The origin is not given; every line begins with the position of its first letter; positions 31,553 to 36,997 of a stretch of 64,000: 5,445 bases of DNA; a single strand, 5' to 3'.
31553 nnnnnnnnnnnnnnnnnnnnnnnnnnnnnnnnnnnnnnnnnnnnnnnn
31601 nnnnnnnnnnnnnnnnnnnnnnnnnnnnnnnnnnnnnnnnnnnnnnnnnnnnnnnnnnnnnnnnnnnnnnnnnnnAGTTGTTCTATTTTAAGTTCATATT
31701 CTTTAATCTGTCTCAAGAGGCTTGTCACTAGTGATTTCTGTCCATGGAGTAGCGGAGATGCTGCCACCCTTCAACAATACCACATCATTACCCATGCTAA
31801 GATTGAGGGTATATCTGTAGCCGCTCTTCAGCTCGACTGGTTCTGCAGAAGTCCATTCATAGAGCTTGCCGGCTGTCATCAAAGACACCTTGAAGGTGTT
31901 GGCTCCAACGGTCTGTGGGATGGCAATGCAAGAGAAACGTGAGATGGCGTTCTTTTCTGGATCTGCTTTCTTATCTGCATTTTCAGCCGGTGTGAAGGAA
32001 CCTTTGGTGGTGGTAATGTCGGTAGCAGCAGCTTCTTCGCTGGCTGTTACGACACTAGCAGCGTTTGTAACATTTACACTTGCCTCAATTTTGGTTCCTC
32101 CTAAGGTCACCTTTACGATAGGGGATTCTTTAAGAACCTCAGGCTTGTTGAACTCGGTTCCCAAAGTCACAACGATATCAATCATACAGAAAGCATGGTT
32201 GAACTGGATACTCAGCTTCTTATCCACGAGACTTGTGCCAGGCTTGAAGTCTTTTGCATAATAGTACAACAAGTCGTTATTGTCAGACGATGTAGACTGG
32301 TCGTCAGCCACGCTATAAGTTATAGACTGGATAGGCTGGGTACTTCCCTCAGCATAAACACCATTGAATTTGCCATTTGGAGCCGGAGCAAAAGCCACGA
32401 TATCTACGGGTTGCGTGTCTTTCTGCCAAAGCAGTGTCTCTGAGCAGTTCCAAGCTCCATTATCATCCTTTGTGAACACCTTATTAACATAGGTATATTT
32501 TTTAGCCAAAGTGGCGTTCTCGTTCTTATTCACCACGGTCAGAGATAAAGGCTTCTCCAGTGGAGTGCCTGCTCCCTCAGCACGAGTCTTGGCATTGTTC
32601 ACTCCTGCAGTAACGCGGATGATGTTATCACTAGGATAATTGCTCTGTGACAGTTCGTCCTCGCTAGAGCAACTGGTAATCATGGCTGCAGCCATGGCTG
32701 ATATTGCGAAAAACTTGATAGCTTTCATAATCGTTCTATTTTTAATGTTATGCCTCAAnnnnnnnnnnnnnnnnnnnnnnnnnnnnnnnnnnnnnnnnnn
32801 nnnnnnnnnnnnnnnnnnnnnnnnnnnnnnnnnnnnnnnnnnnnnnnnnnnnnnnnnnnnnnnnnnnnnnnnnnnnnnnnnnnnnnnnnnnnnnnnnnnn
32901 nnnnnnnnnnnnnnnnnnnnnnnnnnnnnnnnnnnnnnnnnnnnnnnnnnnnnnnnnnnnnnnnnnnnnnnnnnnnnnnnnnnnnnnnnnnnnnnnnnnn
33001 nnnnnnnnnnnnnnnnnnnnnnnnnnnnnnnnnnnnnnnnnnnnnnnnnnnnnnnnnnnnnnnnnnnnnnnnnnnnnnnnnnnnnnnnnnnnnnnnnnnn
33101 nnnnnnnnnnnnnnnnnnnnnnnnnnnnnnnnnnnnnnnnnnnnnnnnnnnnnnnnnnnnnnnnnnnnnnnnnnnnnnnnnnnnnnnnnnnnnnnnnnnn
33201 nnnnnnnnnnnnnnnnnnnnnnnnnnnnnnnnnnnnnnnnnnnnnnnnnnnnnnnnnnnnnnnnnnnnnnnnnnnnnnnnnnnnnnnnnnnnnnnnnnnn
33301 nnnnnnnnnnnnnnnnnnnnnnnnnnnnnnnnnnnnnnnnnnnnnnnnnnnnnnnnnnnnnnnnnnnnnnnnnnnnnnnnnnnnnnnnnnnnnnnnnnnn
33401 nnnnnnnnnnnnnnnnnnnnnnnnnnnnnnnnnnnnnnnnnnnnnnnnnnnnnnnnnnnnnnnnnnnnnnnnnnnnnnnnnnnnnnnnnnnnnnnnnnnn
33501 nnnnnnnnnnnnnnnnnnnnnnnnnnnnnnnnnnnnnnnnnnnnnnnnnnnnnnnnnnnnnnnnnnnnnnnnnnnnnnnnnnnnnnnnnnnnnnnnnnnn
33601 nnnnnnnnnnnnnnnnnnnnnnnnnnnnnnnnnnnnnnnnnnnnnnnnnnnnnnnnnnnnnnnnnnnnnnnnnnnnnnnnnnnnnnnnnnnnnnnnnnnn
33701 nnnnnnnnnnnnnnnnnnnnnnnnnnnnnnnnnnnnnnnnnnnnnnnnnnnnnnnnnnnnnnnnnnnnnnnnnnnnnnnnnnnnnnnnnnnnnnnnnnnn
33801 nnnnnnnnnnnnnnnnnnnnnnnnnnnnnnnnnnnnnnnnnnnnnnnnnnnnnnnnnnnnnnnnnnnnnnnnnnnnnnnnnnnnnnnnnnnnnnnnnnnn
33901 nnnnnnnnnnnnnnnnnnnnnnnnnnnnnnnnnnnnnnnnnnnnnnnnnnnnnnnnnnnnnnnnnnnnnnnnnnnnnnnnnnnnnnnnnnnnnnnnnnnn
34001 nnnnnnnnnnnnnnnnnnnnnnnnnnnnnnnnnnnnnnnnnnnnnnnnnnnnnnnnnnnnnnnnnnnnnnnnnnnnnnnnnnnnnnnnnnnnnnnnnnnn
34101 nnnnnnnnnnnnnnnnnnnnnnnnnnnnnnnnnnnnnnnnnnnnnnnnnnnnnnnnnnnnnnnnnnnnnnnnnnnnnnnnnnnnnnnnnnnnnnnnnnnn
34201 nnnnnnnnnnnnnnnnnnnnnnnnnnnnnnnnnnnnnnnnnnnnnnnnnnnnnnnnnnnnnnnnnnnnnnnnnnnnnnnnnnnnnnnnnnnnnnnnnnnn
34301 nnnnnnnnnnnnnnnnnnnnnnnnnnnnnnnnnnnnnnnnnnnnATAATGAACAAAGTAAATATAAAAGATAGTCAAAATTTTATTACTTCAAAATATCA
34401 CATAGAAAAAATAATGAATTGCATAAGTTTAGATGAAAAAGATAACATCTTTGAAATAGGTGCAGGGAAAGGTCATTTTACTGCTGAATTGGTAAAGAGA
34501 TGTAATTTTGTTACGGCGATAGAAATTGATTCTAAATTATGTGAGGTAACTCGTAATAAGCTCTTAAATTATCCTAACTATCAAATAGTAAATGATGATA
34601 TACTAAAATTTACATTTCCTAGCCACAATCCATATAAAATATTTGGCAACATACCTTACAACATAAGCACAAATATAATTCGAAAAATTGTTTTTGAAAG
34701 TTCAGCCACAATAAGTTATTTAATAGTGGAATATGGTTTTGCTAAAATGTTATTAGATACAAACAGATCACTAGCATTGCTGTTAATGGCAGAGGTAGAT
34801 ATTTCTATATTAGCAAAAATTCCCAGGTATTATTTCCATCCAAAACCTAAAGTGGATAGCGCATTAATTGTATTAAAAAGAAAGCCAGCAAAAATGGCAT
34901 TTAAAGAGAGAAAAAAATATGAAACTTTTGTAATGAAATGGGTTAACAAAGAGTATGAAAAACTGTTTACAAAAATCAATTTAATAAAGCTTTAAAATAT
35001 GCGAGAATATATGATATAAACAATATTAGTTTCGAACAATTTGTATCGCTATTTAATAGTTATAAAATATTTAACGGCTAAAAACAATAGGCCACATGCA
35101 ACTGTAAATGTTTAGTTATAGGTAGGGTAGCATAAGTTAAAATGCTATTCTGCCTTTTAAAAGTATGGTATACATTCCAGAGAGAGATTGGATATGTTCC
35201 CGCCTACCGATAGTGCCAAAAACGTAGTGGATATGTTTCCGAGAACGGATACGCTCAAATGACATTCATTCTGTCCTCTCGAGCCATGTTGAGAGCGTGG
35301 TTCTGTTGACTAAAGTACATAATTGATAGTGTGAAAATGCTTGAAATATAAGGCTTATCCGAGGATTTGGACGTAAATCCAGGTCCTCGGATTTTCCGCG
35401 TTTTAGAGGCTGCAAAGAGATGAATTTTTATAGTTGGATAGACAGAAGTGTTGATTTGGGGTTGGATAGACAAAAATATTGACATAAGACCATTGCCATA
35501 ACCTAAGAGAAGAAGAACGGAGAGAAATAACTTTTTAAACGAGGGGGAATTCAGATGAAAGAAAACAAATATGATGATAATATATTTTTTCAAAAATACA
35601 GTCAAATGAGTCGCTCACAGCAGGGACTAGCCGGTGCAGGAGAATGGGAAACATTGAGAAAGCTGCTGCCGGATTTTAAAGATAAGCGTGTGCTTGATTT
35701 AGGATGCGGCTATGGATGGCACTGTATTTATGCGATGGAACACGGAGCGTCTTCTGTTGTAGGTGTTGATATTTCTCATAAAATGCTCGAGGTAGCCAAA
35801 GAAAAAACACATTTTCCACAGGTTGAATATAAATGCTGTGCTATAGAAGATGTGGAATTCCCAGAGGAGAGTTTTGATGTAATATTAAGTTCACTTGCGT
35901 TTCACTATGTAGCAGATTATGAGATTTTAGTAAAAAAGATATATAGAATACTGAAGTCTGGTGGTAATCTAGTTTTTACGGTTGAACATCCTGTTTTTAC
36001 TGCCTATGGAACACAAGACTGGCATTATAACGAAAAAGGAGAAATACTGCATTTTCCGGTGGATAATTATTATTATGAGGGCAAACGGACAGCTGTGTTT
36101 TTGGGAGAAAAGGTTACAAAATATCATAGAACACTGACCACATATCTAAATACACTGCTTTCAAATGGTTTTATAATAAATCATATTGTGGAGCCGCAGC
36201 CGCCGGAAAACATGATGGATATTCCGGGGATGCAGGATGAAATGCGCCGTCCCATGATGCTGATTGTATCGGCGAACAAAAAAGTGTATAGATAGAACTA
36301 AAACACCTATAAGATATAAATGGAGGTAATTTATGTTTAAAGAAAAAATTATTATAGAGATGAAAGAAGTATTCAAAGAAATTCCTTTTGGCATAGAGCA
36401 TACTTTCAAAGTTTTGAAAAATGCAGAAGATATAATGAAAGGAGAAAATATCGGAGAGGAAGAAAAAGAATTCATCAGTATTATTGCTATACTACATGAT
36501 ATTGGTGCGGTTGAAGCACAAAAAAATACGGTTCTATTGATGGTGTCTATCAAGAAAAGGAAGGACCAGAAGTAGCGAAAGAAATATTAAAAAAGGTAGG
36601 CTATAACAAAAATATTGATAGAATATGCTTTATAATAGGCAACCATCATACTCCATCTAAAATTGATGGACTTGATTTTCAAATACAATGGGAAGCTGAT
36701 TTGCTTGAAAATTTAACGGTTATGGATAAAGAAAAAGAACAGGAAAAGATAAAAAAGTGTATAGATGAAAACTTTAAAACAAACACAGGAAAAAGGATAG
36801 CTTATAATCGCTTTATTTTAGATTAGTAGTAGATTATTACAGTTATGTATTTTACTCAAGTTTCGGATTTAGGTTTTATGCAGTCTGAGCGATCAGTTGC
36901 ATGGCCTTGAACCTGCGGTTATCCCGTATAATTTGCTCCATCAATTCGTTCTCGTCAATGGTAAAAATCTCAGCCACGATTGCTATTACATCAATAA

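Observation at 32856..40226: IS1380-bracketed composite unit carrying an ErmG-like rRNA methyltransferase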

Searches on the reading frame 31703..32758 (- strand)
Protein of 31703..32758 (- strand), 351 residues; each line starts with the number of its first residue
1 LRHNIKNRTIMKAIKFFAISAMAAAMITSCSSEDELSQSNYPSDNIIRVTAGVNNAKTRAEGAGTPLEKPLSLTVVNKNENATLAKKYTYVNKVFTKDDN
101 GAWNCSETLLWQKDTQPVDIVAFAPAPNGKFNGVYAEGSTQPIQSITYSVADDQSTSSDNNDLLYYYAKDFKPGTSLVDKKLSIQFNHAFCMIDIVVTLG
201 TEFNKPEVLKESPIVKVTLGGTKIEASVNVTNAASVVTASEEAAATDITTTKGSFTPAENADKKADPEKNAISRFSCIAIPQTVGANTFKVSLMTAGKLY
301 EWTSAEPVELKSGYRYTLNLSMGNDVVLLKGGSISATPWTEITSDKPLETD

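Call 5: search_protein_families(library=pfam, proteins=[window:31703-32758:-], max_evalue=0.01)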
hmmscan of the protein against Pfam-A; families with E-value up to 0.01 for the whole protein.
window:31703-32758:- (351 aa): 1 family
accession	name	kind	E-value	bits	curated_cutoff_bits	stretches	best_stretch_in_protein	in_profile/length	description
PF13149.12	Mfa_like_1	-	3.3e-24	86.7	27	1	58-339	1-246/246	Fimbrillin-like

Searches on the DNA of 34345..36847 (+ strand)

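Call 58: search_dna_similar(query=window:34345-36847:+, collection=plasmids, mode=near, max_rows=14, rows=spread)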
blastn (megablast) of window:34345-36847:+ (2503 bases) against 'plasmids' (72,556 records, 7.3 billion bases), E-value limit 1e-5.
Records with a match: 413; places in all: 438; records where one place covers at least 80% of the query: 1.
Best place of each record, by identity: 95-99% 3; 90-95% 387; 60-80% 23.
By first word of the organism name: Enterococcus 370; Staphylococcus 15; Streptococcus 11; Ligilactobacillus 4; Lactococcus 2; Phocaeicola 1; Exiguobacterium 1; Listeria 1; Aliarcobacter 1; Lysinibacillus 1; and 6 more.
By predicted mobility (MOB-suite, as given by PLSDB): mobilizable 177; non-mobilizable 167; conjugative 69.
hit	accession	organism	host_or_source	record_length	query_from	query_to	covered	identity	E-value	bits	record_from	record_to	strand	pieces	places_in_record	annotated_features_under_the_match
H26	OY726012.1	Phocaeicola massiliensis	-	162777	1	2503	91%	98.0%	0e+0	3952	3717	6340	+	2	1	ErmG: Erm 23S ribosomal RNA methyltransferase | erm(G): 23S rRNA (adenine(2058)-N(6))-methyltransferase Erm(G)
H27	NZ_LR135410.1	Enterococcus faecium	-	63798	1174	1953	31%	91.2%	0e+0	1059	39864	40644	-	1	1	class I SAM-dependent methyltransferase | nucleotidyltransferase domain-containing protein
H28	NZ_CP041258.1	Enterococcus faecium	Homo sapiens,infection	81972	1174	1953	31%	91.2%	0e+0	1059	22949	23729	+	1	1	class I SAM-dependent methyltransferase | nucleotidyltransferase domain-containing protein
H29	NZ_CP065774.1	Enterococcus faecium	Homo sapiens,urine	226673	1174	1953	31%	91.2%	0e+0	1059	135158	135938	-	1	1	class I SAM-dependent methyltransferase | nucleotidyltransferase domain-containing protein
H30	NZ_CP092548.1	Staphylococcus aureus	Homo sapiens,urine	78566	1174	1953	31%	91.2%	0e+0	1059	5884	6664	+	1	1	class I SAM-dependent methyltransferase | nucleotidyltransferase domain-containing protein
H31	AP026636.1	Enterococcus faecium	Homo sapiens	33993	1174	1953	31%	91.2%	0e+0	1059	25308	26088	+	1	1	methyltransferase | hypothetical protein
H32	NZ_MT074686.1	Enterococcus faecium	-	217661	1174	1953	31%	91.2%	0e+0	1059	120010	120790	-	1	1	class I SAM-dependent methyltransferase | nucleotidyltransferase domain-containing protein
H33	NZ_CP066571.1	Enterococcus faecium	Homo sapiens,cell culture,rectal swab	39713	1174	1953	31%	91.2%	0e+0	1059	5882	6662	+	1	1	class I SAM-dependent methyltransferase | nucleotidyltransferase domain-containing protein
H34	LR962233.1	Enterococcus faecalis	-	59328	1174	1953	31%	91.2%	0e+0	1059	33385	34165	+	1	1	none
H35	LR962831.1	Enterococcus faecalis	-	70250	1174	1953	31%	91.2%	0e+0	1059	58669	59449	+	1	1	none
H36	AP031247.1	Enterococcus faecium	-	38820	1174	1953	31%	91.2%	0e+0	1059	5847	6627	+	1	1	class I SAM-dependent methyltransferase | nucleotidyltransferase domain-containing protein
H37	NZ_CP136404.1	Enterococcus faecalis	Pig,Bacteria,Rectal swab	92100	1174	1953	31%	91.2%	0e+0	1059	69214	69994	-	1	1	class I SAM-dependent methyltransferase | nucleotidyltransferase domain-containing protein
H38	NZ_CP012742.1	Streptococcus agalactiae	Homo sapiens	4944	1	730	29%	78.3%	9e-127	462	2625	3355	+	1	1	23S rRNA (adenine(2058)-N(6))-methyltransferase Erm(T) | erm(T): 23S rRNA (adenine(2058)-N(6))-methyltransferase Erm(T) | ErmT: Erm 23S ribosomal RNA methyltransferase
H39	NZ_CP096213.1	Enterococcus faecium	Homo sapiens,blood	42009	1174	1264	4%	95.6%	4e-31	145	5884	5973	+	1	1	nucleotidyltransferase domain-containing protein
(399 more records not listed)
